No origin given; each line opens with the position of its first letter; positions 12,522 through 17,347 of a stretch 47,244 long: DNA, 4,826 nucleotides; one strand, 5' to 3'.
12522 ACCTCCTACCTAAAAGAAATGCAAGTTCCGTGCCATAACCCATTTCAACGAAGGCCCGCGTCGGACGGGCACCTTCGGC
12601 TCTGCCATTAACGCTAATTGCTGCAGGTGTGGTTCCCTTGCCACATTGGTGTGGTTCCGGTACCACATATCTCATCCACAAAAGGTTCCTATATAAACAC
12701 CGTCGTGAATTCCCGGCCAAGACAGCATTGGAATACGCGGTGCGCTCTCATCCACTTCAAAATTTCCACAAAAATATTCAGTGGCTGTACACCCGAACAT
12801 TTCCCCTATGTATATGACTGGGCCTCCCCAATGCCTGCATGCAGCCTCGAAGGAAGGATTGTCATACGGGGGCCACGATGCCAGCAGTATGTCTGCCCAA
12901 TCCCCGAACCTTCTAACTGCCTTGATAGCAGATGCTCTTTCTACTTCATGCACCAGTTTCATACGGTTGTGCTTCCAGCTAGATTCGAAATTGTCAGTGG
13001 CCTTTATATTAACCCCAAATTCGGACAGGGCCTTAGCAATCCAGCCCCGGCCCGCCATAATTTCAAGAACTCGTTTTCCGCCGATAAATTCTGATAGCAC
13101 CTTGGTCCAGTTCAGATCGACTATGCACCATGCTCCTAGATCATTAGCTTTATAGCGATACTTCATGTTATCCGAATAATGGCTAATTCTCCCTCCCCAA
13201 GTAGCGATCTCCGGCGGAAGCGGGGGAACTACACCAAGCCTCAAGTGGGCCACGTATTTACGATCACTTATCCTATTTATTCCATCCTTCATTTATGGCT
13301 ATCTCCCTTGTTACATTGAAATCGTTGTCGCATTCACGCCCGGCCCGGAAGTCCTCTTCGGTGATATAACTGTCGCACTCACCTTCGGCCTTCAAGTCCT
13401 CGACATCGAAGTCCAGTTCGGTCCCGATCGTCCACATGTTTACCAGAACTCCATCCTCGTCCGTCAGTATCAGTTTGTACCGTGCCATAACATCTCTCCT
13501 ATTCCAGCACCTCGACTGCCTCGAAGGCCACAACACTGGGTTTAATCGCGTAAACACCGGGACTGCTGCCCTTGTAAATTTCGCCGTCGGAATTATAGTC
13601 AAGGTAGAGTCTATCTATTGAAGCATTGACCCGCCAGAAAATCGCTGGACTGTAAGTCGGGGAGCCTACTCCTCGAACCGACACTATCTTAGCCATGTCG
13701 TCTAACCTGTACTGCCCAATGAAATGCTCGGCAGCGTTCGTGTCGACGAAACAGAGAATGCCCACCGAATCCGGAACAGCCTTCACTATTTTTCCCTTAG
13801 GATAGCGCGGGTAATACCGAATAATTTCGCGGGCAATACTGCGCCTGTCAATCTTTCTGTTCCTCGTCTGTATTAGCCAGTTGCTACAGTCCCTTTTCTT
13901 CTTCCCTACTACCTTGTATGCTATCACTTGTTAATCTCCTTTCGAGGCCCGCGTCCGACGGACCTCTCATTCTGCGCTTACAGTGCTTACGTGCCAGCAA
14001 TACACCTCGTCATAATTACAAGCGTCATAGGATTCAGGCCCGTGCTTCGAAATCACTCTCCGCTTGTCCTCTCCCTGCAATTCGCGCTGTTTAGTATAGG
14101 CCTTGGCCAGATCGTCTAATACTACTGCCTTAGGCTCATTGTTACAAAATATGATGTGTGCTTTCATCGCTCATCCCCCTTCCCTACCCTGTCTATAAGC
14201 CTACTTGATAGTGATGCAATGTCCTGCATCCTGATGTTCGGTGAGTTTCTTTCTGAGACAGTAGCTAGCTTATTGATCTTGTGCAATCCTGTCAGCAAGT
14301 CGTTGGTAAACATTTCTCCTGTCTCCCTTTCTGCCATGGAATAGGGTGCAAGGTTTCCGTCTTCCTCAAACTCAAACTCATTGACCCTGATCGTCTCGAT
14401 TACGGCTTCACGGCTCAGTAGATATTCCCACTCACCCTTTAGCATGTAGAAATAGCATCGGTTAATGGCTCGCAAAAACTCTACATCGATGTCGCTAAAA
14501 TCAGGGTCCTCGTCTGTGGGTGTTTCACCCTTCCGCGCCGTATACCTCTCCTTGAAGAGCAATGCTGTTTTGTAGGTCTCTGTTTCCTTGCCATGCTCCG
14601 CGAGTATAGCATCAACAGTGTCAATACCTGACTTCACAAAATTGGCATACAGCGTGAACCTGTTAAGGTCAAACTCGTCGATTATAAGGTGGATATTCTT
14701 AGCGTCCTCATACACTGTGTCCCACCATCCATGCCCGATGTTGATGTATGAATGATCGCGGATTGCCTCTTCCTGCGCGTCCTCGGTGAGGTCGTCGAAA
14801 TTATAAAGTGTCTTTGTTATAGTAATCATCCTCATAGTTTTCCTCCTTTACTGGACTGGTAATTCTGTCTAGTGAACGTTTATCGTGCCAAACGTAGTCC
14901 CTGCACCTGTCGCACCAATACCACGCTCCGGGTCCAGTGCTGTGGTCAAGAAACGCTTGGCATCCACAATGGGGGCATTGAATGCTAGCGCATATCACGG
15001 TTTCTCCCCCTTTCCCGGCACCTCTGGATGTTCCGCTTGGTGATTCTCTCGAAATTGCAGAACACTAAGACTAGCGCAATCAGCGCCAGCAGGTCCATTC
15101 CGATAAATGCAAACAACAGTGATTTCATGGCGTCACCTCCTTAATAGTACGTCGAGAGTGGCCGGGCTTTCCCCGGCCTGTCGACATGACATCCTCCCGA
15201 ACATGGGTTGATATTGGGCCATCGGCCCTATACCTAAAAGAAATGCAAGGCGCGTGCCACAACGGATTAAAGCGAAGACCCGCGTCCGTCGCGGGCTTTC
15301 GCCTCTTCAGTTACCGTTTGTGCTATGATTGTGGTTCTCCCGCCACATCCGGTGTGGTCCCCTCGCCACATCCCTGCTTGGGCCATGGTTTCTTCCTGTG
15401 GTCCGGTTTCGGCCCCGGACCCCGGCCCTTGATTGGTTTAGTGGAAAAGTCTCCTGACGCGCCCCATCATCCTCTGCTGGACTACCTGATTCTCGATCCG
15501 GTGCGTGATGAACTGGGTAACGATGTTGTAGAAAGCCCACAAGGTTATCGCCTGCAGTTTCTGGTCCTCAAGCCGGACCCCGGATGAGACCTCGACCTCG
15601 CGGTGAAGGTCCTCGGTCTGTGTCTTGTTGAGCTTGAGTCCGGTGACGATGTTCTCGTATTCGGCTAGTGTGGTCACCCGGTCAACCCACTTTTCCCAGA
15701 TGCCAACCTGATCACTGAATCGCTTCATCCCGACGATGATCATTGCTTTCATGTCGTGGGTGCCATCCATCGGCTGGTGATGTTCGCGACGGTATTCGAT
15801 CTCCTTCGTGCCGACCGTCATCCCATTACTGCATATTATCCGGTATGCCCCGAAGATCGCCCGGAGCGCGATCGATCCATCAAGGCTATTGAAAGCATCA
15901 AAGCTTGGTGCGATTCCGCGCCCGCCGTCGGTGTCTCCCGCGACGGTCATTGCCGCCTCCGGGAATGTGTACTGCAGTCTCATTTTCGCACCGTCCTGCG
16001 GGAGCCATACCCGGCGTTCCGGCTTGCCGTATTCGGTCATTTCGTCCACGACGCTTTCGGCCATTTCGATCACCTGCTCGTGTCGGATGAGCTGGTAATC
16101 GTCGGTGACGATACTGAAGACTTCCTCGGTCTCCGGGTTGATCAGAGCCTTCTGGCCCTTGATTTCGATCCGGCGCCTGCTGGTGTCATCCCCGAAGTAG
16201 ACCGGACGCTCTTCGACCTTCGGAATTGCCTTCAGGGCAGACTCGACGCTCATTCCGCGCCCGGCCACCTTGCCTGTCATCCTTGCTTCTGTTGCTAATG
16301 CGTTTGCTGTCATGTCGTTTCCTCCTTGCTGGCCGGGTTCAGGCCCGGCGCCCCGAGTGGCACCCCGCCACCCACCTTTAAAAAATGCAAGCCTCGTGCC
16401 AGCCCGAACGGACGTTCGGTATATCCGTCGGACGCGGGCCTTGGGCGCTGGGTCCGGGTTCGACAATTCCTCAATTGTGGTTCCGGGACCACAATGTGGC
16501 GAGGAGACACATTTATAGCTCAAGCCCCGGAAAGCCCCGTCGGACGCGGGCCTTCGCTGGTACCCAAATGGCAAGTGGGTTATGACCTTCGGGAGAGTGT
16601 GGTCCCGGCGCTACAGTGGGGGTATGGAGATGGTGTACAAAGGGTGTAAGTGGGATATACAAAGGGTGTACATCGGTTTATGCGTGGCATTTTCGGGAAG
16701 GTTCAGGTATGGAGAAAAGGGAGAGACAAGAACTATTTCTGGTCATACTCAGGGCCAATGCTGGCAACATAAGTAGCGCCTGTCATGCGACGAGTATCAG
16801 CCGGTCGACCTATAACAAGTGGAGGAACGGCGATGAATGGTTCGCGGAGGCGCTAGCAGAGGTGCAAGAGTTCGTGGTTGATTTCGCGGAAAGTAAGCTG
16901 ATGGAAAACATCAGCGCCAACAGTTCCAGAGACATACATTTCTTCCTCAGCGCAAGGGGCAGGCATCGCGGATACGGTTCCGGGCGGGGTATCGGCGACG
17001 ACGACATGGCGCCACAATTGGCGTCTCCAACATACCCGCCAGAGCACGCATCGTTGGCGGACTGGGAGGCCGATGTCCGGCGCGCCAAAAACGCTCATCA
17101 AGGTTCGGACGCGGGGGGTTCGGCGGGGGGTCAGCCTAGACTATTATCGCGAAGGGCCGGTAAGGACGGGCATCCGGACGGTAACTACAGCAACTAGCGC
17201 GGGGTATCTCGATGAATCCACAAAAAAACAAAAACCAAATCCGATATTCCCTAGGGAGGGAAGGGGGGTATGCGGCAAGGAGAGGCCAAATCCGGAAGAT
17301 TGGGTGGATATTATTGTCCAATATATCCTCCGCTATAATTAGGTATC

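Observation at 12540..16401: Three exact-consensus sigma54 (-24/-12) promoters serve the leftward gene block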

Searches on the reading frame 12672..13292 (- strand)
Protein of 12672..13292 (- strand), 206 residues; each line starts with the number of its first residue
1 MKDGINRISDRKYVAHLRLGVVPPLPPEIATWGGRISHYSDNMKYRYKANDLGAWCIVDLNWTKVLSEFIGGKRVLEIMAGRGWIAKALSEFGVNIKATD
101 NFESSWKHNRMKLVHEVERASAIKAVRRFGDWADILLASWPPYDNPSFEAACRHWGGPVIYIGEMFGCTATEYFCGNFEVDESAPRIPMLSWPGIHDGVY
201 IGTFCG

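Call 8: search_protein_families(library=pfam, proteins=[window:12672-13292:-], max_evalue=0.01)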
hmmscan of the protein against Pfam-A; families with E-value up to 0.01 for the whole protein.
window:12672-13292:- (206 aa): 0 families

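Call 10: search_protein_families(library=phrogs, proteins=[window:12672-13292:-], max_evalue=0.01)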
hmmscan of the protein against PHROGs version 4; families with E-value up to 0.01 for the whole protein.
window:12672-13292:- (206 aa): 1 family
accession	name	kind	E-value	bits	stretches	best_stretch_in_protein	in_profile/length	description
phrog_19090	-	unknown function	6.3e-11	43.5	1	45-198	34-185/191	-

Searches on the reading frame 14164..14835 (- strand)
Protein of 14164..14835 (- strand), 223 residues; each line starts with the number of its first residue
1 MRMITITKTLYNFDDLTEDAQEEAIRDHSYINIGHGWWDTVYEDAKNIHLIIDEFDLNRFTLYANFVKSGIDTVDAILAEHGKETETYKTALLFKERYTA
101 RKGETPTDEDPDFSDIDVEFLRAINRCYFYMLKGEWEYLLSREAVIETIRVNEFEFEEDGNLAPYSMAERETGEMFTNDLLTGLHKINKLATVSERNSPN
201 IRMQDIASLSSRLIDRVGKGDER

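Call 8: search_protein_families(library=pfam, proteins=[window:14164-14835:-], max_evalue=0.01)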
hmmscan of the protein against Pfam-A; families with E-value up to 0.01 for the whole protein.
window:14164-14835:- (223 aa): 0 families

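Call 10: search_protein_families(library=phrogs, proteins=[window:14164-14835:-], max_evalue=0.01)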
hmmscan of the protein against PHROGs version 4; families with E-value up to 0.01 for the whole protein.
window:14164-14835:- (223 aa): 1 family
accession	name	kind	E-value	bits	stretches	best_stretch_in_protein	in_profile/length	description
phrog_5162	-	unknown function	2e-12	48.1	2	3-48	2-50/201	-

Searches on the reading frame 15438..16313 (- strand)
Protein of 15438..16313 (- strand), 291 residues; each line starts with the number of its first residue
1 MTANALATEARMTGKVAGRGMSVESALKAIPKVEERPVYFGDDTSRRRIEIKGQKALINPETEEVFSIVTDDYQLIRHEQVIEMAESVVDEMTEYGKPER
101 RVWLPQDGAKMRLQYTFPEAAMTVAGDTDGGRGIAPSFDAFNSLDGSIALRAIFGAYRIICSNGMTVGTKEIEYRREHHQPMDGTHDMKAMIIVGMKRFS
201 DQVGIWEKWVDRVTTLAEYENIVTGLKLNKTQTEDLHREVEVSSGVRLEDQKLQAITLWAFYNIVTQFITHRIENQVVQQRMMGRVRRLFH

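Call 8: search_protein_families(library=pfam, proteins=[window:15438-16313:-], max_evalue=0.01)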
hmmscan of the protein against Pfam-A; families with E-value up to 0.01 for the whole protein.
window:15438-16313:- (291 aa): 1 family
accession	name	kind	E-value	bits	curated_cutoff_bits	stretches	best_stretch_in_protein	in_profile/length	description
PF06067.16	DUF932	-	1.3e-15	58.3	23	1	66-282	2-219/227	Domain of unknown function (DUF932)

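Call 10: search_protein_families(library=phrogs, proteins=[window:15438-16313:-], max_evalue=0.01)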
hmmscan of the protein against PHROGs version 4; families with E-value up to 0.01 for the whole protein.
window:15438-16313:- (291 aa): 5 families
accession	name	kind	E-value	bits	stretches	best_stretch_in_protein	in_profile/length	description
phrog_1221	-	unknown function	1.8e-15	57.9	1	43-172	80-198/355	-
phrog_21518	-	unknown function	0.0011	19.4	1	129-179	107-157/285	-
phrog_12094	-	unknown function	0.0015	18.7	1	141-180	103-142/281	-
phrog_1362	-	unknown function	0.006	16.7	0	51-173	127-256/391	-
phrog_13083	-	unknown function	0.0072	16.5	0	54-178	115-236/420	-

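Call 14: find_encoding_contigs(protein=window:15438-16313:-, flank=10000, max_places=6)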
Protein window:15438-16313:- (291 aa): 2 contigs read that carry it; 1 place shown.
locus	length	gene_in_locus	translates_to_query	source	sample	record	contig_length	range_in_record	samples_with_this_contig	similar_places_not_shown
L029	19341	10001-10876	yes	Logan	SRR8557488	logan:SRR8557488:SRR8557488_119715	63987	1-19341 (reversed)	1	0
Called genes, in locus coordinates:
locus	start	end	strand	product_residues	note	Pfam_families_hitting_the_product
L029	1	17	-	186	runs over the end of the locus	-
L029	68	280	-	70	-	-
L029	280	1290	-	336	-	-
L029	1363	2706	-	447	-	-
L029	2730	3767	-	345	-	-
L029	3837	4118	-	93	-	PF21628:Gp10-like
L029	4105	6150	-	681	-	-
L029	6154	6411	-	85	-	-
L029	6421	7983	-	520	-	-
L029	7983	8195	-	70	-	-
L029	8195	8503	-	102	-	-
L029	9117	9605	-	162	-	-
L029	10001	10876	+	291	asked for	PF06067:DUF932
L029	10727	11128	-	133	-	-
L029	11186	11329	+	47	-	-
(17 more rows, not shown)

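Call 15: find_related_loci(query=window:15438-16313:-, collection=viral_contigs, flank=6000)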
Query window:15438-16313:- (291 aa) in viral_contigs; peptide patterns used: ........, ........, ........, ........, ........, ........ (x = any residue, [..] = any of these).
1 stretches matched a pattern, but none encodes a relative of the query by tblastn (E <= 1e-3).

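Call 25: find_homologous_proteins(query=window:15438-16313:-, max_evalue=0.00001)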
Query window:15438-16313:- (291 aa): 8 proteins with E <= 0.00001 among 1202 candidates.
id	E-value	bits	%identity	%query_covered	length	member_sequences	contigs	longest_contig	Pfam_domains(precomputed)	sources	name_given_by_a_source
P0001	2.0e-190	649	100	100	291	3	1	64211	PF06067.17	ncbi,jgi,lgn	-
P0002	4.8e-110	385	61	98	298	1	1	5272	PF06067.17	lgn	-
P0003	3.6e-44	169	36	82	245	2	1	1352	PF06067.17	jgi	jgi:hypothetical protein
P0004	3.9e-44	169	34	89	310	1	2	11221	PF06067.17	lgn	-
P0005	3.5e-40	156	34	89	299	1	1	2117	PF06067.17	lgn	-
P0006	6.8e-35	139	33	94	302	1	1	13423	PF06067.17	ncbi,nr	ncbi:MAG: DUF932 domain-containing protein [Syntrophaceae bacterium]|nr:DUF932 domain-containing pro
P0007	2.1e-17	81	29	74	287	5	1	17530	PF06067.17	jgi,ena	-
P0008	8.5e-17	79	26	78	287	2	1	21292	PF06067.17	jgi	-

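Call 26: list_cluster_members(proteins=[P0001, P0002, P0006])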
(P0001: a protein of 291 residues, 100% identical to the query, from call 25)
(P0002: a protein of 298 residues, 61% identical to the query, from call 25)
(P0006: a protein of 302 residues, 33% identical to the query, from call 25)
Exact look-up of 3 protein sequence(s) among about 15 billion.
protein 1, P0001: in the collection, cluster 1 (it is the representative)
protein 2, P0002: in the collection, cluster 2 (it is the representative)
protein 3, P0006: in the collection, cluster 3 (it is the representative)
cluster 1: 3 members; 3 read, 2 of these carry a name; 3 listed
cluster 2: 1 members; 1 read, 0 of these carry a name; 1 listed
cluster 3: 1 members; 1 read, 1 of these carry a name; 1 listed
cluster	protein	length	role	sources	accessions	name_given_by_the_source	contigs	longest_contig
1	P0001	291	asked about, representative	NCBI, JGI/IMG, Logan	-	-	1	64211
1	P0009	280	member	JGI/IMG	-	hypothetical protein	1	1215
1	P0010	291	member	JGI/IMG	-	hypothetical protein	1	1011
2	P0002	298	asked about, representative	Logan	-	-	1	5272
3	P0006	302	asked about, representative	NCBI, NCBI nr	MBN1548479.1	MAG: DUF932 domain-containing protein [Syntrophaceae bacterium] | DUF932 domain-containing protein [Syntrophaceae bacterium]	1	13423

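Call 27: find_encoding_contigs(protein=P0002, flank=6000, max_places=3)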
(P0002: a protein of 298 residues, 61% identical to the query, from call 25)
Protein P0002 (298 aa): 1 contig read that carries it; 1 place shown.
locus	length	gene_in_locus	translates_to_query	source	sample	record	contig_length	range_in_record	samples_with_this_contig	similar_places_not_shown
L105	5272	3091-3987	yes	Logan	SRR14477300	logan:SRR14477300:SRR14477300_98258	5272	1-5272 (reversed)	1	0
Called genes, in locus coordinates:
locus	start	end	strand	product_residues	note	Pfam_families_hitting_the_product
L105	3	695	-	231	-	?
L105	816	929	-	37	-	-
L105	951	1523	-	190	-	-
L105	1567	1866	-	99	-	-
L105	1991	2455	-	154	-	PF13551:HTH_29 (faint)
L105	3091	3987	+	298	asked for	PF06067:DUF932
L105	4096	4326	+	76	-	-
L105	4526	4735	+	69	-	-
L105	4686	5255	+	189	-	-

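Call 28: find_encoding_contigs(protein=P0004, flank=8000, max_places=3)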
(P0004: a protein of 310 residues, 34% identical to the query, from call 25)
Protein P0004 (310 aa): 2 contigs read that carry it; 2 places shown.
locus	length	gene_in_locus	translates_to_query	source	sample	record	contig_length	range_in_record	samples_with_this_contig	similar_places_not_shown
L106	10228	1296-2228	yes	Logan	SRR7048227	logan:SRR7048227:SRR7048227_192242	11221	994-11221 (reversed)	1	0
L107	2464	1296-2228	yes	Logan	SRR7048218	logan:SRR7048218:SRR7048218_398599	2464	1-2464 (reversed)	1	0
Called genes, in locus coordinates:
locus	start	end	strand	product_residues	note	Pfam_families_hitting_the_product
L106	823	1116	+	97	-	-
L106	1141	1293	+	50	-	-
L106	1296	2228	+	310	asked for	PF06067:DUF932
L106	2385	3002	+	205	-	PF17338:GP88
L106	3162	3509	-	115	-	-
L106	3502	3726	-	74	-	-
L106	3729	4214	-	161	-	PF10263:SprT-like (faint)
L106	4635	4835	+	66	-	-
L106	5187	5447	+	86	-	-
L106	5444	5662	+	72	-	-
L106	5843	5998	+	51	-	-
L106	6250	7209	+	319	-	PF09414:RNA_ligase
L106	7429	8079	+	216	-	-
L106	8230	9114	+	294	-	PF04055:Radical_SAM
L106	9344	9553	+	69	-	-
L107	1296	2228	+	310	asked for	PF06067:DUF932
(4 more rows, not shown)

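Call 30: find_encoding_contigs(protein=P0006, flank=10000, max_places=3)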
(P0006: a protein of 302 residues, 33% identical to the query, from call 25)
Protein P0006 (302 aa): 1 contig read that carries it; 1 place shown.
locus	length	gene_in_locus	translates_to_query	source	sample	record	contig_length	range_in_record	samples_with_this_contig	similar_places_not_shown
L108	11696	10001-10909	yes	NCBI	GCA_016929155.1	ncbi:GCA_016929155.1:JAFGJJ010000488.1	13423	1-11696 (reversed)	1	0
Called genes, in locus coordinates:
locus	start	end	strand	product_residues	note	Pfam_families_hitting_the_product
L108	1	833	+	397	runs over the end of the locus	PF00589:Phage_integrase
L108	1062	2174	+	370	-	PF01381:HTH_3, PF13443:HTH_26 (weak), PF13560:HTH_31 (faint), PF06114:Peptidase_M78, PF10463:Peptidase_U49 (faint)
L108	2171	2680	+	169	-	-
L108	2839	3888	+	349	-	-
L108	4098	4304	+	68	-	PF12728:HTH_17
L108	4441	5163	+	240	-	PF09524:Phg_2220_C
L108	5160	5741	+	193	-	PF20081:DUF6475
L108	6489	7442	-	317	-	-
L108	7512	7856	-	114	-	PF00565:SNase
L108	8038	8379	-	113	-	-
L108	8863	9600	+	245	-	PF00702:Hydrolase (weak), PF13419:HAD_2 (faint)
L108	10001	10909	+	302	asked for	PF06067:DUF932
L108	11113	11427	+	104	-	-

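Call 81: find_encoding_contigs(protein=P0010, flank=2000, max_places=4)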
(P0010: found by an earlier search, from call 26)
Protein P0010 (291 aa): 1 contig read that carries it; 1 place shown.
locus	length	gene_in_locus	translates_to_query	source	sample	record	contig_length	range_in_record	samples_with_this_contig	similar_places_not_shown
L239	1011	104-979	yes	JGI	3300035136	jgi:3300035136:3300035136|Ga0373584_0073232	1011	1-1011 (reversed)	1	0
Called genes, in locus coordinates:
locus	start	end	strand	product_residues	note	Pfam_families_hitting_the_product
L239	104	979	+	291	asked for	PF06067:DUF932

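Call 82: find_encoding_contigs(protein=P0009, flank=2000, max_places=4)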
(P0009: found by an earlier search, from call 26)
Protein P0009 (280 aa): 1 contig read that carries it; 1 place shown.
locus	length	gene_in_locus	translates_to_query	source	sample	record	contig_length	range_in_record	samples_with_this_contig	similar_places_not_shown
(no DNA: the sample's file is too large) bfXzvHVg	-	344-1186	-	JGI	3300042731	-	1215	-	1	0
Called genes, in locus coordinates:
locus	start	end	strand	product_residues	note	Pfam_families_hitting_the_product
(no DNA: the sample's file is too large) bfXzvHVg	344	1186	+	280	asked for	PF06067:DUF932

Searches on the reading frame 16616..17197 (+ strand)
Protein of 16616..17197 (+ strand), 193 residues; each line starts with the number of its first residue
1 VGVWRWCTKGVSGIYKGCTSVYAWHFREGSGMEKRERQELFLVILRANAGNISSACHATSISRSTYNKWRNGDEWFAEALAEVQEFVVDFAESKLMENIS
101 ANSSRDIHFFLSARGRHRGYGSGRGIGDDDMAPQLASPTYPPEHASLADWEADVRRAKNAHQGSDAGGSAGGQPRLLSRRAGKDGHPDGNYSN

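Call 8: search_protein_families(library=pfam, proteins=[window:16616-17197:+], max_evalue=0.01)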
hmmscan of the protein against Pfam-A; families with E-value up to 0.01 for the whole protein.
window:16616-17197:+ (193 aa): 0 families

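Call 10: search_protein_families(library=phrogs, proteins=[window:16616-17197:+], max_evalue=0.01)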
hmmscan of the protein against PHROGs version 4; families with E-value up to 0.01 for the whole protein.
window:16616-17197:+ (193 aa): 1 family
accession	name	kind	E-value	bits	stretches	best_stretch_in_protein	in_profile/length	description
phrog_4044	-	head and packaging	1.6e-08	35.2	1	35-95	26-85/180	terminase small subunit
